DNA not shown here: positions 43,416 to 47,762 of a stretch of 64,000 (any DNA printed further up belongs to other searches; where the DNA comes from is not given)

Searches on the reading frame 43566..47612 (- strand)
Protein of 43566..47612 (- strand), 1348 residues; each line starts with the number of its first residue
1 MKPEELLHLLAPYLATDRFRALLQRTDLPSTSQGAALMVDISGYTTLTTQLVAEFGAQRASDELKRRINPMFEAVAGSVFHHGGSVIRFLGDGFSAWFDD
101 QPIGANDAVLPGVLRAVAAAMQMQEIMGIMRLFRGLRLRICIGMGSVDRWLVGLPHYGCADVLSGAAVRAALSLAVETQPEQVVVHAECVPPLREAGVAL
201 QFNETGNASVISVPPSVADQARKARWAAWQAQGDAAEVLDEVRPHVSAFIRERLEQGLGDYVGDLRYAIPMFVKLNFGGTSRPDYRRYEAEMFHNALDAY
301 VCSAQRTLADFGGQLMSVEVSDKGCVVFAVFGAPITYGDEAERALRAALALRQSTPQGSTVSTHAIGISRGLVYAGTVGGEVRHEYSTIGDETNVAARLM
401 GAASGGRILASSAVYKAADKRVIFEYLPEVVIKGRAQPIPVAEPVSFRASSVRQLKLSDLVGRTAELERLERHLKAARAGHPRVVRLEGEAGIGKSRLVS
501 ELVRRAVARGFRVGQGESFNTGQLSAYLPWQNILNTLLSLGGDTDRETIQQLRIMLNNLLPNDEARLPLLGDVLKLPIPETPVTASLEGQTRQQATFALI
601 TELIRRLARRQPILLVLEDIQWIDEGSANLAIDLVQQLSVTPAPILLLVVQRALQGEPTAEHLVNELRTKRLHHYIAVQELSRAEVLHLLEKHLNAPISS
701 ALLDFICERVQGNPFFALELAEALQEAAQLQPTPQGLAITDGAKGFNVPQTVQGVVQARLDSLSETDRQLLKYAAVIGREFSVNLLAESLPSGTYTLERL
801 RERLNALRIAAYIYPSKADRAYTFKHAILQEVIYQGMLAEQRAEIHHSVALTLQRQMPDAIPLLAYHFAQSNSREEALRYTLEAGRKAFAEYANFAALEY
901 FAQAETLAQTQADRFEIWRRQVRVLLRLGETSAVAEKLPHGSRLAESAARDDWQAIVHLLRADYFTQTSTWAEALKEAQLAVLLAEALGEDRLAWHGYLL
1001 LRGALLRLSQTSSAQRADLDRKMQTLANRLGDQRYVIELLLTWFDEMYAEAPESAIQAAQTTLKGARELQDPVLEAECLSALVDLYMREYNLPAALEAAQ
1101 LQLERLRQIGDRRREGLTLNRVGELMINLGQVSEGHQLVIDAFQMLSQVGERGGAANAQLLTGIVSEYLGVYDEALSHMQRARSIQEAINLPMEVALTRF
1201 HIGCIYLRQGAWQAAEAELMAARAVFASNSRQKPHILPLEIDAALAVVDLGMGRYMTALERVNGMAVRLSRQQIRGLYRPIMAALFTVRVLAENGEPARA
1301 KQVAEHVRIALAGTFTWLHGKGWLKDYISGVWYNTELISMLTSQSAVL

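Call 19: search_protein_families(library=pfam, proteins=[window:43566-47612:-], max_evalue=0.001)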
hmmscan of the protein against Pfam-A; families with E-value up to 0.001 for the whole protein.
window:43566-47612:- (1348 aa): 4 families
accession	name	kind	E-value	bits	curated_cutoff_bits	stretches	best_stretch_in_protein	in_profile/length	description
PF13191.12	AAA_16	-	1.8e-22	81.1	32.6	1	460-647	2-166/167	AAA ATPase domain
PF00211.25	Guanylate_cyc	-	8e-10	39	21.9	1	328-436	62-174/183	Adenylate and Guanylate cyclase catalytic domain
PF13424.12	TPR_12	-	5e-06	27.1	30.1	1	1156-1226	3-75/77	Tetratricopeptide repeat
PF13401.12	AAA_22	-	0.00018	22.3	27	1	482-648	5-121/130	AAA domain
